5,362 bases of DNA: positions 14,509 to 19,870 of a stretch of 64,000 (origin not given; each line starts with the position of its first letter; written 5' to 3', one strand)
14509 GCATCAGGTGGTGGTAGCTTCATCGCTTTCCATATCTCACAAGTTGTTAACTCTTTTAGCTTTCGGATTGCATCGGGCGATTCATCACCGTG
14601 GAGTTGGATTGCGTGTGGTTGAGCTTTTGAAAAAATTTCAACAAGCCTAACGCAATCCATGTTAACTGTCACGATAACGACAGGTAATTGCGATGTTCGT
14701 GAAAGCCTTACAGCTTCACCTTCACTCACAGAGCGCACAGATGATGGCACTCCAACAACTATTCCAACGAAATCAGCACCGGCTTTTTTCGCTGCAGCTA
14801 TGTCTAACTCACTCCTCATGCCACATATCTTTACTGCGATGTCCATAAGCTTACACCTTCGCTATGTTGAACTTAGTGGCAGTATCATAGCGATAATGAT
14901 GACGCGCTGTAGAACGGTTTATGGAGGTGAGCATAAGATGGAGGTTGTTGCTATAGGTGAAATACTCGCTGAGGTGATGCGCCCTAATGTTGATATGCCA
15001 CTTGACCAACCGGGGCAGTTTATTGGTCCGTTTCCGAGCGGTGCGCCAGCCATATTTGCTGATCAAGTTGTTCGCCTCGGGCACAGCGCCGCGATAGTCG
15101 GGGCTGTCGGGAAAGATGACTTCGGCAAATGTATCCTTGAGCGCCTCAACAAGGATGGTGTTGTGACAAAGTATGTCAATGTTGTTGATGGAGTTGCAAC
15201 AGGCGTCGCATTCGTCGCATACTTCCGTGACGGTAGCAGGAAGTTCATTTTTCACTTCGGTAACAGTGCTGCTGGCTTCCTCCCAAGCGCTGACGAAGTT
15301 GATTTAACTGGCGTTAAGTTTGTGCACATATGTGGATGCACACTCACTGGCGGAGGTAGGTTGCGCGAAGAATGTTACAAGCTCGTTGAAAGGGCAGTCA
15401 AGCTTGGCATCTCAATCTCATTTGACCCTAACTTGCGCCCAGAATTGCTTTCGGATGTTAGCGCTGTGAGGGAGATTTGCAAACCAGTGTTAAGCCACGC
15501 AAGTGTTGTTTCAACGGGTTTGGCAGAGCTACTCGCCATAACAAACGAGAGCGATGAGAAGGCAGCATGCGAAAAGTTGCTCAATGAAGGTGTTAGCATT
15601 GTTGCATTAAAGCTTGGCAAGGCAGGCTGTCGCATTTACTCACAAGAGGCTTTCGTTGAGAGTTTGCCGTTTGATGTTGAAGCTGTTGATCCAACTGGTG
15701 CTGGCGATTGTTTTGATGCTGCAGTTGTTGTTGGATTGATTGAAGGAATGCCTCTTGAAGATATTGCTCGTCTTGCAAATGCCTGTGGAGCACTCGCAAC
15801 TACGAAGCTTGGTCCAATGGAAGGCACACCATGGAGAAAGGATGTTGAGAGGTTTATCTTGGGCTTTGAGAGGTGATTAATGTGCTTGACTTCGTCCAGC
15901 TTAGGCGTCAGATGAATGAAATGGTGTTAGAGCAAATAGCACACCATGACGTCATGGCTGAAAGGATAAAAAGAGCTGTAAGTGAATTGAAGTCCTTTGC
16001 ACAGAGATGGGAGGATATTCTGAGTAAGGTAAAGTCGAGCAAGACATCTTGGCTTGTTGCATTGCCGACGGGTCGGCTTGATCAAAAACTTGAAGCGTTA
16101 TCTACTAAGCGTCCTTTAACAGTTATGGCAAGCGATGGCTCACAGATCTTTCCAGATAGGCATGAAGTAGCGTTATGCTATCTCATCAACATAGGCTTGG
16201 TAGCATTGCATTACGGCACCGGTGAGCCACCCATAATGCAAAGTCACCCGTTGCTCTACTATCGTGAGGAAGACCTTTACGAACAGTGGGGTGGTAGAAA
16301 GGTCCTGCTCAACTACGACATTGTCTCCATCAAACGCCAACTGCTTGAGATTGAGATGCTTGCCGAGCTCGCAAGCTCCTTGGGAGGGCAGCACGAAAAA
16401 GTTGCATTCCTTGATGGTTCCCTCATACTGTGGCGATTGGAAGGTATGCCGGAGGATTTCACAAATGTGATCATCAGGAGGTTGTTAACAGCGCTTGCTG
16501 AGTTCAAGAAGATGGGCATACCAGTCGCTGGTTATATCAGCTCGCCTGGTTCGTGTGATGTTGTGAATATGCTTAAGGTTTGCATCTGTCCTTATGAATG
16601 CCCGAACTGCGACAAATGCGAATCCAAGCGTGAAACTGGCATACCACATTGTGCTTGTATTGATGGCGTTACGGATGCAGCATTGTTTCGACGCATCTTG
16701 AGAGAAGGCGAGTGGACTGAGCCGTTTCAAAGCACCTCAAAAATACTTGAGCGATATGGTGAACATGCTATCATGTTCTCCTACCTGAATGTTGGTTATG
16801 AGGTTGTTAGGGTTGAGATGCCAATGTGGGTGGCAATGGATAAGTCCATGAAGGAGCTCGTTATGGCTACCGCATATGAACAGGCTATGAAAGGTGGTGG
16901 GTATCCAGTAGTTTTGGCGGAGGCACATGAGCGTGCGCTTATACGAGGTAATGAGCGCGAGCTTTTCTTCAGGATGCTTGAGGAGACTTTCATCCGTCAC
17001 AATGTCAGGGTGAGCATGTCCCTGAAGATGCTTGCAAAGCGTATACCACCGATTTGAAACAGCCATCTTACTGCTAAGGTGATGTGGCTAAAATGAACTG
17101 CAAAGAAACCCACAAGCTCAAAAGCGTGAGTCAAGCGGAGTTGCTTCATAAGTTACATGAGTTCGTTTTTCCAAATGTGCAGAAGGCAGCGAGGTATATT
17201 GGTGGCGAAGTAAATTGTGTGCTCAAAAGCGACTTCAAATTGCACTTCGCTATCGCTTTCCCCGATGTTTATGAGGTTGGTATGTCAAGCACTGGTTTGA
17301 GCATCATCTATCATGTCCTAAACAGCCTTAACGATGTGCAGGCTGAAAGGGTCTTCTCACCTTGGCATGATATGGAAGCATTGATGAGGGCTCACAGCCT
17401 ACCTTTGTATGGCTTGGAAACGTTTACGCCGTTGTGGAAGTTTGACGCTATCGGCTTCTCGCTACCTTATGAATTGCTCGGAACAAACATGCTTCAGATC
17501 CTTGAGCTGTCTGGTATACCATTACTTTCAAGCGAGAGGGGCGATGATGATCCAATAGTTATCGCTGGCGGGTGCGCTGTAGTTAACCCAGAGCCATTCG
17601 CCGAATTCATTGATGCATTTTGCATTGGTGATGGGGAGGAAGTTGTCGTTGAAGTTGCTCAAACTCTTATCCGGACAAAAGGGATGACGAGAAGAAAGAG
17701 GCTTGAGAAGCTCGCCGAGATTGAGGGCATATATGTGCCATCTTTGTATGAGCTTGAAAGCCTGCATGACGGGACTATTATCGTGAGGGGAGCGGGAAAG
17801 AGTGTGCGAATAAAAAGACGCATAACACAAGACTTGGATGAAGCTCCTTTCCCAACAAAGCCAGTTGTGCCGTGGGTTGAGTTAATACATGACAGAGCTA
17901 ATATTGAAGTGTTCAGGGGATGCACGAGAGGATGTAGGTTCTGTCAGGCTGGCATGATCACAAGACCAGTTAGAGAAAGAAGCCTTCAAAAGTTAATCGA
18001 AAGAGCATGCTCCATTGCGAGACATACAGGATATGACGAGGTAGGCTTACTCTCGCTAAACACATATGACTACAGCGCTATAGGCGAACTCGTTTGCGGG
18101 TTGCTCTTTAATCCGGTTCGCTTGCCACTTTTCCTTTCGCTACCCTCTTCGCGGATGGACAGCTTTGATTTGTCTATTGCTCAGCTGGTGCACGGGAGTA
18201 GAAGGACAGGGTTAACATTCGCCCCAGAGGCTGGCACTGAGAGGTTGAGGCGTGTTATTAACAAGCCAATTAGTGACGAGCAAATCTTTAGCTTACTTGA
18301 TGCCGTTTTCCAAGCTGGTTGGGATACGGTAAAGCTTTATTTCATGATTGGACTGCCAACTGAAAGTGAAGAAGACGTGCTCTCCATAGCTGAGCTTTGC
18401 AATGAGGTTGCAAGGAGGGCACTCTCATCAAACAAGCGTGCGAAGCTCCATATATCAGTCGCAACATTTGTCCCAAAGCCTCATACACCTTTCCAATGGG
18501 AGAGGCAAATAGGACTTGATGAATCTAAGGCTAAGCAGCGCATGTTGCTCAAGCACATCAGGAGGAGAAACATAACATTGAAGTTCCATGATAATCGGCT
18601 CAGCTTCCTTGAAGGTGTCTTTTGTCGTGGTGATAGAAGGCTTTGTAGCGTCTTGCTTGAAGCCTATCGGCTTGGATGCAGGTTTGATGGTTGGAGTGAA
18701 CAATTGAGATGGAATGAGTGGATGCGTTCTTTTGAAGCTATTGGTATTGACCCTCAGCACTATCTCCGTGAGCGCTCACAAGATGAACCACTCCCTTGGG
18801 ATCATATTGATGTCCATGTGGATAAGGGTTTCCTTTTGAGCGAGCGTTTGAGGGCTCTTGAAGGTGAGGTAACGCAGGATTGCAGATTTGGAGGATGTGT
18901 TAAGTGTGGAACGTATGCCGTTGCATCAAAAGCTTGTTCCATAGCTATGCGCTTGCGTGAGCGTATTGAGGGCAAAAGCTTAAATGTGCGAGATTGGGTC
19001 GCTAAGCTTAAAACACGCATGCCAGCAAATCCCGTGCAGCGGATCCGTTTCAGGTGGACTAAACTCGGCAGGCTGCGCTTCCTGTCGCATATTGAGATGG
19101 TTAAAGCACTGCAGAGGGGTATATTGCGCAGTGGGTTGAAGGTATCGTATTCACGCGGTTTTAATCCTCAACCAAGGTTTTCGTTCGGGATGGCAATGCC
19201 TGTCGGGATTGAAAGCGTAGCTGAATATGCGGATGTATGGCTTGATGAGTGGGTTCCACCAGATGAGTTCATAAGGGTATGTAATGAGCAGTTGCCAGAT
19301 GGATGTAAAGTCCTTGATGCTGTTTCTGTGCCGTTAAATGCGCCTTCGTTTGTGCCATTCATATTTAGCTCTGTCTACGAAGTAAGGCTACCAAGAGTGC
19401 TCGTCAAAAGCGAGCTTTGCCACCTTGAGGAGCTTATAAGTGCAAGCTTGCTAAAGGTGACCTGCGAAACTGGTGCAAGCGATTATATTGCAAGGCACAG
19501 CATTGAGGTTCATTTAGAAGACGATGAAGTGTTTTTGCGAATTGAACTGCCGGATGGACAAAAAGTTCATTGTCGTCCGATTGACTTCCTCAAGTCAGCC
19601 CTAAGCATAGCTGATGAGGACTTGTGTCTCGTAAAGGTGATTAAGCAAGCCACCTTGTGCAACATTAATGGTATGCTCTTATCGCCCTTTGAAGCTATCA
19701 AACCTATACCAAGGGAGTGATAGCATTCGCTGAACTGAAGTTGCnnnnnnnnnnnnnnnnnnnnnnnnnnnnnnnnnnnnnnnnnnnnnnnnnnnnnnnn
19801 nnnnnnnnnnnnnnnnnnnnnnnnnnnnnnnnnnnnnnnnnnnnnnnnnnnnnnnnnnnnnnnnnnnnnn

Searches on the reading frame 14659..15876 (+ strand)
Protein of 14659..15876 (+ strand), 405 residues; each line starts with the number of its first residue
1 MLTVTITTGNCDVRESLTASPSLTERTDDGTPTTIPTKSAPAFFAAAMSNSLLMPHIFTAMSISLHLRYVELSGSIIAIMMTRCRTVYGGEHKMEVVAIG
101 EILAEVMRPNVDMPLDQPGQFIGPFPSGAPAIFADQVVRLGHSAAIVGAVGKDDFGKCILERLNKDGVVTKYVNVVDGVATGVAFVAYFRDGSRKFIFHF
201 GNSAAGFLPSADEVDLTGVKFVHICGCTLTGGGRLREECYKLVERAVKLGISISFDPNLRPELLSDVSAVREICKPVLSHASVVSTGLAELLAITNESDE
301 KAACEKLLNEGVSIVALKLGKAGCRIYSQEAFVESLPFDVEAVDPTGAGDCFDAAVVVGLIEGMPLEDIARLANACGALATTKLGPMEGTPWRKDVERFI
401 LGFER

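Call 67: search_protein_families(library=pfam, proteins=[window:14659-15876:+], max_evalue=0.00001)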
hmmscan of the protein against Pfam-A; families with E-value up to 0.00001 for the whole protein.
window:14659-15876:+ (405 aa): 1 family
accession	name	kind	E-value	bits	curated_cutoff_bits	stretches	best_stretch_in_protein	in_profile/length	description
PF00294.29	PfkB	-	7.7e-47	160.5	25.8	1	96-392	4-301/302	pfkB family carbohydrate kinase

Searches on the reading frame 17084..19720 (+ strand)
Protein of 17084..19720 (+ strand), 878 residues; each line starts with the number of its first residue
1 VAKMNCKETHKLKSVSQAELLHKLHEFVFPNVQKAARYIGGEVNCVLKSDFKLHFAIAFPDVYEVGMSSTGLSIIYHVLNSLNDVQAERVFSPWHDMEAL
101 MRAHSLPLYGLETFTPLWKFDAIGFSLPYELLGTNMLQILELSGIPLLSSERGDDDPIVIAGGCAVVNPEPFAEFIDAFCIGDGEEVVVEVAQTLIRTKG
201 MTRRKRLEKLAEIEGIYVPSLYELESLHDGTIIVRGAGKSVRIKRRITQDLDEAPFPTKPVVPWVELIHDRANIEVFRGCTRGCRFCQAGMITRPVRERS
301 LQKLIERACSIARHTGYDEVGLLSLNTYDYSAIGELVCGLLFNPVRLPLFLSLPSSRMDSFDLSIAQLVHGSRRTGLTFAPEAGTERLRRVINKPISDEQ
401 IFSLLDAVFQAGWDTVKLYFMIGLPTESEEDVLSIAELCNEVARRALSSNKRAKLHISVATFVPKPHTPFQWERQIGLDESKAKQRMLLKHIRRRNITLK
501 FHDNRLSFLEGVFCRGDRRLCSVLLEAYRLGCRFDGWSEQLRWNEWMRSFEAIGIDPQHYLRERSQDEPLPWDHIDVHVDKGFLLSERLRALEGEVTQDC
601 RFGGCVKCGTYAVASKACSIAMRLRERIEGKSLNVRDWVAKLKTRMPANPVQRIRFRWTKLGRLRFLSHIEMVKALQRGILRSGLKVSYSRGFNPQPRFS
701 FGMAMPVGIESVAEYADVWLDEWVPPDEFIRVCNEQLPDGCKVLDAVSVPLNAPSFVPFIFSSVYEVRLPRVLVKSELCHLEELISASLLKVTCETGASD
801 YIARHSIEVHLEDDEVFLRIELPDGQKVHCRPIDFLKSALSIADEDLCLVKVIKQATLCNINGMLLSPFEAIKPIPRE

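Call 67: search_protein_families(library=pfam, proteins=[window:17084-19720:+], max_evalue=0.00001)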
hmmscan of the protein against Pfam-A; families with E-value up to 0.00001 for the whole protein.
window:17084-19720:+ (878 aa): 3 families
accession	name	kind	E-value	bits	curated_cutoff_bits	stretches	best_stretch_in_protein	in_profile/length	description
PF19864.5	Radical_SAM_N2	-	1.7e-56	190.3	29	1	71-219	1-151/151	Radical SAM proteins, N-terminal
PF10105.14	DUF2344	-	4.9e-34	118.2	23.8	1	653-826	1-170/176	Uncharacterized protein conserved in bacteria (DUF2344)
PF04055.27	Radical_SAM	-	8.9e-18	65.4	29.5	1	274-439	1-166/166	Radical SAM superfamily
